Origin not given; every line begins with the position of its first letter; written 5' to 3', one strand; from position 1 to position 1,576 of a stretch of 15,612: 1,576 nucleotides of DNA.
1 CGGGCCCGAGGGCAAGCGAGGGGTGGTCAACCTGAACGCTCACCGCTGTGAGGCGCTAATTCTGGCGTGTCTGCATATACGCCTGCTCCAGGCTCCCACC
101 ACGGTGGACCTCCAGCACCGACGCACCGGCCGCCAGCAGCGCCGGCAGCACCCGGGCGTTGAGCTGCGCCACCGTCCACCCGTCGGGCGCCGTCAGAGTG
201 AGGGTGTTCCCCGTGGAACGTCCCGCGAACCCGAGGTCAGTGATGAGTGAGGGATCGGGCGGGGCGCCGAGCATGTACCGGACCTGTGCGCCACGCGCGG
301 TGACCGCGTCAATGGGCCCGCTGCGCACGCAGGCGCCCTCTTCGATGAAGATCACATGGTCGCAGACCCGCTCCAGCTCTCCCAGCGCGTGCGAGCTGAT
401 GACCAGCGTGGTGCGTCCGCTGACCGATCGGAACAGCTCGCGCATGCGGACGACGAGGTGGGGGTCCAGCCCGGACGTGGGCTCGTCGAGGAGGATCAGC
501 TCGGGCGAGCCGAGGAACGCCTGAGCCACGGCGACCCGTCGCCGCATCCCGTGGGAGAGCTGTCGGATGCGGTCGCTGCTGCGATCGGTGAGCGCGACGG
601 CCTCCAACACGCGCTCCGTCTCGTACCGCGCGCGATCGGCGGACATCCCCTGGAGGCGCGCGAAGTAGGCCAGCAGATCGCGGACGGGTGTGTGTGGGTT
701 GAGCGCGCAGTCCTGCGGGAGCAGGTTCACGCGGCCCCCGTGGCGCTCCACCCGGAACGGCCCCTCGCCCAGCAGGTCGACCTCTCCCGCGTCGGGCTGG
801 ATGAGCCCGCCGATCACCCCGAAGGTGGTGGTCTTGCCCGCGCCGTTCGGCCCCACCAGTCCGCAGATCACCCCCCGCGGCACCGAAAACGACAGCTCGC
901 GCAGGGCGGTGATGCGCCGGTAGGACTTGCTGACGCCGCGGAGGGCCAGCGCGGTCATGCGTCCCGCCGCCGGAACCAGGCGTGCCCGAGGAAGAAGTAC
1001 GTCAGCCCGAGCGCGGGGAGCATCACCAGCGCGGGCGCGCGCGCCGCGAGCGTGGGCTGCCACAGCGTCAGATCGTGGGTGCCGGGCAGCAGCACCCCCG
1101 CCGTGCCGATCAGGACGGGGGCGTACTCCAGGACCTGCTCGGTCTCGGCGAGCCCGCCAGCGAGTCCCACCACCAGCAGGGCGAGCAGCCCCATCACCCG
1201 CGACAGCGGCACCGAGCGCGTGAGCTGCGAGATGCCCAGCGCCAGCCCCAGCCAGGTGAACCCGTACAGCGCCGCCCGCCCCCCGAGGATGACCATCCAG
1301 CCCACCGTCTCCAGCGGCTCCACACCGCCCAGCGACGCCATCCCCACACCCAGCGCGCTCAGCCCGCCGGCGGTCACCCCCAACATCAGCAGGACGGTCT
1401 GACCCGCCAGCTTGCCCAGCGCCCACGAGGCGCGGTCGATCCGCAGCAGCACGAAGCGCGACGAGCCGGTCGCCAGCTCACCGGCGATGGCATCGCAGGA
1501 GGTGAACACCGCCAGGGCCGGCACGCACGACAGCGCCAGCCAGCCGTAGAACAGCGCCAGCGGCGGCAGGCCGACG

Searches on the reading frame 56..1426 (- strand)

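Call 7: search_protein_families(library=pfam, proteins=[window:56-1426:-], max_evalue=0.01)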
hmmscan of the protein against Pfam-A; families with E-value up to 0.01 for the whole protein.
window:56-1426:- (456 aa): 2 families
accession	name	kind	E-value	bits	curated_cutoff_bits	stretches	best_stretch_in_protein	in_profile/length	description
PF00005.33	ABC_tran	-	1.9e-28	100.2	25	1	175-318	1-137/137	ABC transporter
PF13304.12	AAA_21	-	1.2e-14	55.5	27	2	285-347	233-299/304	AAA domain, putative AbiEii toxin, Type IV TA system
